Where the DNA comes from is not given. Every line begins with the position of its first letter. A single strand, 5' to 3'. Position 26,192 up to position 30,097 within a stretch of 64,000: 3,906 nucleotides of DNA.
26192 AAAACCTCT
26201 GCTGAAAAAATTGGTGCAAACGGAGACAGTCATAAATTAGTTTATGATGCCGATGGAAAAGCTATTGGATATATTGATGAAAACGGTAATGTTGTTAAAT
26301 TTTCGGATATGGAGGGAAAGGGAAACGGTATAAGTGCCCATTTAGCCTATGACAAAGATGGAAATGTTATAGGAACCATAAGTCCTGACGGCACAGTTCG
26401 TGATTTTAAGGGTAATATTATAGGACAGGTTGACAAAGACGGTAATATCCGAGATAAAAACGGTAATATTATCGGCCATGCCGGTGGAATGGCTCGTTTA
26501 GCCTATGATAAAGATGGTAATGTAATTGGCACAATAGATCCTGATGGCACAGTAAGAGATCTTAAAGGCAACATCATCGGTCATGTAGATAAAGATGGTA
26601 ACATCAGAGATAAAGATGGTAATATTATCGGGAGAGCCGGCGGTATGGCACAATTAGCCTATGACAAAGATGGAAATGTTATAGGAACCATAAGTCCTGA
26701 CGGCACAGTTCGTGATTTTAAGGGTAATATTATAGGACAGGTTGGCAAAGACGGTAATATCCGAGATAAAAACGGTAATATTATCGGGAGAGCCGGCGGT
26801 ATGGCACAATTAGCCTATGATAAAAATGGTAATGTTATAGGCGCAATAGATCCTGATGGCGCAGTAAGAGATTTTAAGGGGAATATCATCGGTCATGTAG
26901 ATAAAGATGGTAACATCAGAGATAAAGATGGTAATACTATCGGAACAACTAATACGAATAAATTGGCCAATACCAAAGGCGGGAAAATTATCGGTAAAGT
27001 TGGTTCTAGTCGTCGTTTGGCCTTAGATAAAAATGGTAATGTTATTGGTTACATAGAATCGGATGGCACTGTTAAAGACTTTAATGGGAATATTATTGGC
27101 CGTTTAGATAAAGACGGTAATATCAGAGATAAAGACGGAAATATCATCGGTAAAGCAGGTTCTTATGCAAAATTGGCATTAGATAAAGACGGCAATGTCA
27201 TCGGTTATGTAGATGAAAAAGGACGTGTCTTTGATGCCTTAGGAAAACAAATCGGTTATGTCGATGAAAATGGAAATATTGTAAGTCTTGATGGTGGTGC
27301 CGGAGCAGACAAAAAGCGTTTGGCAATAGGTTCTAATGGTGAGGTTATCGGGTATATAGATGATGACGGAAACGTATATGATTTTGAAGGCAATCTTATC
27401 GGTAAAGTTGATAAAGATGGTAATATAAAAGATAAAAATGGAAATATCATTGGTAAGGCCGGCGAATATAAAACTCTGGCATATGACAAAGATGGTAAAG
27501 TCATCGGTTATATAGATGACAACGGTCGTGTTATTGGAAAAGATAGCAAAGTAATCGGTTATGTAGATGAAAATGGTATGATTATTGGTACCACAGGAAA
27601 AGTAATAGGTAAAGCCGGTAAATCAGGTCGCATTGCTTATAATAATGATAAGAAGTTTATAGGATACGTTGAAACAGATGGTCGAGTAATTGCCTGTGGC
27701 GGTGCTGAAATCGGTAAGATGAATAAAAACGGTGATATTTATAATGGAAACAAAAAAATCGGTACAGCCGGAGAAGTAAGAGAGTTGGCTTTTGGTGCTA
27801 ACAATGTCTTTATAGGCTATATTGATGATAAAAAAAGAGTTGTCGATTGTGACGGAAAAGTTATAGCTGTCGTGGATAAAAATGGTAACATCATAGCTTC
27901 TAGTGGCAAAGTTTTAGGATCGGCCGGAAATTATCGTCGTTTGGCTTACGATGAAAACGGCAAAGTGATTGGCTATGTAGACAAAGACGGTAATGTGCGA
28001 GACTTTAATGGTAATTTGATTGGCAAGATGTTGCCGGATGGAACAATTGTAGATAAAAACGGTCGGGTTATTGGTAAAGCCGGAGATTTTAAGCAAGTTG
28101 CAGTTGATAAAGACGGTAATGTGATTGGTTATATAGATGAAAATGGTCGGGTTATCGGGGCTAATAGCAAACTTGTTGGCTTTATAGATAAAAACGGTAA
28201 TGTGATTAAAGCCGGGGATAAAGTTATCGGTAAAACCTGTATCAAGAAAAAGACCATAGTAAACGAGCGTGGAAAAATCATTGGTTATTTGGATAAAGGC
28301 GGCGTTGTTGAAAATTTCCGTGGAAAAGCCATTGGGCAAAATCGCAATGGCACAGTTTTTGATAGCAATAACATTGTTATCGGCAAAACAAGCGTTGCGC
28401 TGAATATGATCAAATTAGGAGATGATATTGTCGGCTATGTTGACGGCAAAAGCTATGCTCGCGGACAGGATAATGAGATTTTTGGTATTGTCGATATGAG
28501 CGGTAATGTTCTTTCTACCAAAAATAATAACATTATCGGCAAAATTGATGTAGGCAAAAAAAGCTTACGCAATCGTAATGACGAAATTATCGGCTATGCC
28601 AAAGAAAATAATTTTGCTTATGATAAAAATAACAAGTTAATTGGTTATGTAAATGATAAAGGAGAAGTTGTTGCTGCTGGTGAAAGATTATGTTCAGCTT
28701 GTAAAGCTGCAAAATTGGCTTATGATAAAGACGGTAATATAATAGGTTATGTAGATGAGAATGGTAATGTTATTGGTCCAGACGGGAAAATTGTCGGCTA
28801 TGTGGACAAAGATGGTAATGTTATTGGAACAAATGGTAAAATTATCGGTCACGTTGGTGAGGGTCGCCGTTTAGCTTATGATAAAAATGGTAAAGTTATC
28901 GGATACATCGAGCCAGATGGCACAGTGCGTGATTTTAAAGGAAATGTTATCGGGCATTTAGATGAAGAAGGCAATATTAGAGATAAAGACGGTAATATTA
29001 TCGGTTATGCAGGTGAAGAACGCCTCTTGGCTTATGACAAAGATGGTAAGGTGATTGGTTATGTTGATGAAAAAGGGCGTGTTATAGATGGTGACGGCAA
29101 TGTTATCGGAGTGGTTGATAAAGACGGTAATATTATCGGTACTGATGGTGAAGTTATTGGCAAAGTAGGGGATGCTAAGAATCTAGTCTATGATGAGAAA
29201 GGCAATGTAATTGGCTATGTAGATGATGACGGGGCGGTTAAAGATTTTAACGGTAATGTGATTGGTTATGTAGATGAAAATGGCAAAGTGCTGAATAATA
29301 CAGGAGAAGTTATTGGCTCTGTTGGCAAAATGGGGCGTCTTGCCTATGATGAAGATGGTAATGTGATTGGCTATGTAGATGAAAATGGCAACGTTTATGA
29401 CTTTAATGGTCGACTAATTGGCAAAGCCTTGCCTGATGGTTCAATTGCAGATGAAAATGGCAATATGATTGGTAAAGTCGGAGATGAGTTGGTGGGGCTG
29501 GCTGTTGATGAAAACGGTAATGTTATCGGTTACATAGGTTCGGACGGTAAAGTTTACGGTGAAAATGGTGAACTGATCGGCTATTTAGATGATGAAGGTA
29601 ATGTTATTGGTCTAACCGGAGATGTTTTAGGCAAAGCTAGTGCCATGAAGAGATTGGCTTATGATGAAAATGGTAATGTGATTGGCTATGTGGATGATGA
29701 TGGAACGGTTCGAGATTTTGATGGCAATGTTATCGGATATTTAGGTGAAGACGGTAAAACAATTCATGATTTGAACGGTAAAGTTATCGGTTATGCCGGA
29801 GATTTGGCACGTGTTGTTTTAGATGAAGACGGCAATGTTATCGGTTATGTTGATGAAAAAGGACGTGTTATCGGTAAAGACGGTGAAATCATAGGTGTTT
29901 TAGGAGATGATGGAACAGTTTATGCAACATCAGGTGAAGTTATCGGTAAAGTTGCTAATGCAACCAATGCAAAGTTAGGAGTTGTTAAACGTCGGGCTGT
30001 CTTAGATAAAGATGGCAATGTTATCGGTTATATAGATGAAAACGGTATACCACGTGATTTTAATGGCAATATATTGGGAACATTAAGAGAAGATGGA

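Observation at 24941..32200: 2419-aa membrane-anchored protein made of an unrecognised D-x-x-G-x-h-I-G repeat, inserted between virB9 and virB10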

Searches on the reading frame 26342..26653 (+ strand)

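Call 52: search_protein_families(library=pfam, proteins=[window:26342-26653:+], max_evalue=1)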
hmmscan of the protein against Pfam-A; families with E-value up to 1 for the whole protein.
seq(104 aa): 16 families
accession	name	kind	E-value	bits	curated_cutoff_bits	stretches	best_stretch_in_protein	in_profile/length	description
PF21785.3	Bflower_2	-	1.4e-14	54.4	38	2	55-98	37-79/112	5-fold beta-flower protein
PF12396.14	DUF3659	-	2e-12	47.2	24.8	3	4-47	16-55/61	Protein of unknown function (DUF3659)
PF05593.20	RHS_repeat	-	1.6e-09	38.4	22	3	38-71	2-38/38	RHS Repeat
PF21784.3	Bflower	-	1.9e-09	38.4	25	2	3-45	4-45/116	4-fold beta flower protein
PF18755.6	RAMA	-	0.0068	16.8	35.2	0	11-48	28-68/107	Restriction Enzyme Adenine Methylase Associated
PF22648.2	SET7_N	-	0.019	15.2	27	0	23-41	17-35/74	Histone H3 K4-specific methyltransferase SET7 N-terminal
PF21403.4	OTU1_UBXL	-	0.023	15.7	22.7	0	59-79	11-30/49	OTU1, UBXL domain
PF24817.1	WD40_WDHD1_1st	-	0.032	13.9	109.9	0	45-75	3-33/291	WDHD1 first WD40 domain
PF18342.7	LytB_SH3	-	0.06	13.9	25.8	0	3-19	15-31/67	Endo-beta-N-acetylglucosaminidase LytB SH3 domain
PF07411.17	DUF1508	-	0.061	13.7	22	0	36-48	10-21/48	Domain of unknown function (DUF1508)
PF12645.13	HTH_16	-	0.077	13.6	22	0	52-68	32-48/65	Helix-turn-helix domain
PF10049.14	DUF2283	-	0.13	12.9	23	0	72-88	24-40/49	Protein of unknown function (DUF2283)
PF08140.16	Cuticle_1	-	0.15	12.6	27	0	11-24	4-17/40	Crustacean cuticle protein repeat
PF17961.7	Big_8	-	0.25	12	22.9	0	27-47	40-60/103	Bacterial Ig domain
PF22508.2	InlJ_IG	-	0.3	11.7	26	0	55-79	24-49/81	Internalin J, Immunoglobulin-like domain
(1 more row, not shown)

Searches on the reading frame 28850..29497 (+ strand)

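Call 52: search_protein_families(library=pfam, proteins=[window:28850-29497:+], max_evalue=1)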
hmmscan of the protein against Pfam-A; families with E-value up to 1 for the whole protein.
seq(216 aa): 19 families
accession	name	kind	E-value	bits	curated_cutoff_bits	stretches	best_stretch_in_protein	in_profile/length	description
PF21785.3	Bflower_2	-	3.4e-39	133.6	38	5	109-193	17-96/112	5-fold beta-flower protein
PF21784.3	Bflower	-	5.3e-25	88.5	25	4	113-158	3-47/116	4-fold beta flower protein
PF12396.14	DUF3659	-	4.6e-21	74.9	24.8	5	141-193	8-55/61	Protein of unknown function (DUF3659)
PF05593.20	RHS_repeat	-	6.2e-13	49.2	22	3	166-198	1-37/38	RHS Repeat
PF12645.13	HTH_16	-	3.1e-05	24.4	22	0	163-178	32-47/65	Helix-turn-helix domain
PF18342.7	LytB_SH3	-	0.01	16.3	25.8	0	112-130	13-31/67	Endo-beta-N-acetylglucosaminidase LytB SH3 domain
PF18755.6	RAMA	-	0.021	15.2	35.2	0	18-51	28-64/107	Restriction Enzyme Adenine Methylase Associated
PF05935.17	Arylsulfotrans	-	0.021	14.3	24.2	0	6-69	29-81/374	Arylsulfotransferase (ASST)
PF20789.3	4HBT_3C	-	0.046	14.4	24.1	0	70-88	115-133/140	Acyl-CoA thioesterase C-terminal domain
PF19092.6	DUF5780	-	0.058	14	28.2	0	147-205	6-66/109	Family of unknown function (DUF5780)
PF05651.19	Diacid_rec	-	0.077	13.1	23.6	0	35-62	15-42/134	Putative sugar diacid recognition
PF22311.1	DUF6970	-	0.095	13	27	0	106-124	32-50/78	Domain of unknown function (DUF6970)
PF04519.19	Bactofilin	-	0.1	13.3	27.9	1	79-175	3-96/98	Polymer-forming cytoskeletal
PF08797.16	HIRAN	-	0.1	12.9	24.7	0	113-127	43-57/96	HIRAN domain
PF19653.4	DUF6156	-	0.28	11.8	27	0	127-172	26-71/96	Family of unknown function (DUF6156)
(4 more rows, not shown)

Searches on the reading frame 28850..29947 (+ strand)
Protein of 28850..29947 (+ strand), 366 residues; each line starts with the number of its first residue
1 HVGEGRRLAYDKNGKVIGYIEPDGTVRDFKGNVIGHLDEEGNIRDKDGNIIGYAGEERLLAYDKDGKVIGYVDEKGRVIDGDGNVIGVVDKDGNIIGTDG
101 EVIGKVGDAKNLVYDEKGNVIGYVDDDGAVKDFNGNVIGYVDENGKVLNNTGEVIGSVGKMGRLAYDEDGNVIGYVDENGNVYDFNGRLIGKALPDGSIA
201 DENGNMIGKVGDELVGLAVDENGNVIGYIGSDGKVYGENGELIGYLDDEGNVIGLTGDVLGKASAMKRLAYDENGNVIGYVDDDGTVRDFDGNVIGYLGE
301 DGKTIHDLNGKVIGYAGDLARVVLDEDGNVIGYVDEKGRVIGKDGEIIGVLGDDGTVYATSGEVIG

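Call 57: predict_structure(alignment_id=A2)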
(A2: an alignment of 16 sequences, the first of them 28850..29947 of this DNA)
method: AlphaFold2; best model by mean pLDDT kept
length: 366 residues; sequences in the alignment: 16
mean_pLDDT: 75.2   pTM: 0.37
mean pLDDT of the five models: 75.2, 72.2, 65.8, 65.8, 64.5
residues with pLDDT >= 90: 75; 70-90: 174; 50-70: 79; < 50: 38
segments of 3 or more residues with pLDDT < 50: 1-4, 108-121, 143-145, 157-161, 247-249
pLDDT, mean of each block of 10 residues (from residue 1): 60 89 86 91 93 84 75 82 85 75 65 43 56 69 60 58 74 74 77 86 91 59 62 64 62 68 65 88 81 88 88 83 72 83 89 77 84
secondary structure, 60 per line:
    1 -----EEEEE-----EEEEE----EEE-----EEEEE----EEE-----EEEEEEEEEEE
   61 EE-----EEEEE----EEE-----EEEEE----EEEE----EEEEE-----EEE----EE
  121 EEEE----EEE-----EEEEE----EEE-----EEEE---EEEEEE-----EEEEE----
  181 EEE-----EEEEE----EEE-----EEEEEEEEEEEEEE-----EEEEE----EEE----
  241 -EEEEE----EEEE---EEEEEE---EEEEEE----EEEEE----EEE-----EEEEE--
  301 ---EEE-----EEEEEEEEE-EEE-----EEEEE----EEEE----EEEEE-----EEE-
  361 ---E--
elements in order: E6-10 E16-20 E25-27 E33-37 E42-44 E50-62 E68-72 E77-79 E85-89 E94-97 E102-106 E112-114 E119-124 E129-131 E137-141 E146-148 E154-157 E161-166 E172-176 E181-183 E189-193 E198-200 E206-219 E225-229 E234-236 E242-246 E251-254 E258-263 E267-272 E277-281 E286-288 E294-298 E304-306 E312-320 E322-324 E330-334 E339-342 E347-351 E357-359

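Call 60: fold_search(model_id=the predicted structure, library=pdb)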
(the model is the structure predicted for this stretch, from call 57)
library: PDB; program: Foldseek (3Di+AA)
matches with E <= 10: 1220; with E <= 0.001: 56
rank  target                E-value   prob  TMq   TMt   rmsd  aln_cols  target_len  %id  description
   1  8uy4_A                4.2e-17  0.94  0.10  0.04  26.1       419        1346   16  Acinetobacter baumannii Tse15 Rhs effector (released 2024-10-09)
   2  8qja_B                9.7e-15  0.77  0.09  0.05  29.5       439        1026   17  T6SS-linked Rhs repeat protein - Advenella mimigardefordensis VgrG-Rhs core (released 2024-09-25)
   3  8qja_A                2.9e-13  0.60  0.09  0.06  28.3       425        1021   16  T6SS-linked Rhs repeat protein - Advenella mimigardefordensis VgrG-Rhs core (released 2024-09-25)
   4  8h8b                  7.8e-12  0.54  0.13  0.07  27.9       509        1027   15  Type VI secretion system effector RhsP in its pre-autoproteolysis and monomeric form (released 2023-01-18)
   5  8qjc                  1.8e-11  0.60  0.13  0.06  27.4       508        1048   14  T6SS-linked Rhs repeat protein - Salmonella bongori Rhs-core domain with toxin domain (released 2024-09-25)
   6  8cp6_B                4.0e-11  0.25  0.09  0.05  27.6       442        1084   15  Type six secretion system exported effector 5 (Tse5) (released 2023-12-06)
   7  8h8a_A                4.5e-11  0.25  0.09  0.05  29.9       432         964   16  Type VI secretion system effector RhsP in its post-autoproteolysis and monomeric form (released 2023-01-18)
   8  4igl_B                6.1e-11  0.23  0.09  0.06  28.2       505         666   15  Structure of the RHS-repeat containing BC component of the secreted ABC toxin complex from Yersinia entomophaga (released 2013-08-07)
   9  4igl_D                7.2e-10  0.15  0.08  0.07  27.1       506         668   14  Structure of the RHS-repeat containing BC component of the secreted ABC toxin complex from Yersinia entomophaga (released 2013-08-07)
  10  7n9r                  1.0e-08  0.14  0.09  0.03  37.4       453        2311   17  state 4 of TcdB and FZD2 at pH5 (released 2022-03-02)
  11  6l7i_G                1.2e-08  0.15  0.10  0.07  23.1       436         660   12  Signal substraction of TcdB1-TccC2 and part of TcdA1 (released 2021-03-31)
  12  4goy_A                1.7e-08  0.44  0.19  0.15  19.2       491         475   11  The crystal structure of human fascin 1 K41A mutant (released 2012-11-28)
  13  6fay                  1.9e-08  0.12  0.10  0.04  28.7       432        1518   16  Teneurin3 monomer (released 2018-03-28)
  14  6ske_A                3.2e-08  0.15  0.11  0.05  23.1       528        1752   14  Teneurin 2 in complex with Latrophilin 2 Lec domain (released 2020-02-12)
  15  6suq                  4.0e-08  0.13  0.09  0.03  24.4       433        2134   14  Crystal Structure of TcdB2-TccC3-TEV (released 2019-12-04)
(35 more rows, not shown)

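Call 89: search_solved_structures(query=window:28850-29947:+, max_evalue=0.01)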
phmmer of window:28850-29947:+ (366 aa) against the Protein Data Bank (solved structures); distinct sequences matched with E-value up to 0.01: 1.
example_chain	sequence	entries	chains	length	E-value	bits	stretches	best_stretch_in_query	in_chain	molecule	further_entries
7q97_A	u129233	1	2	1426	3.1e-06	29.6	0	106-198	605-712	Rhs family protein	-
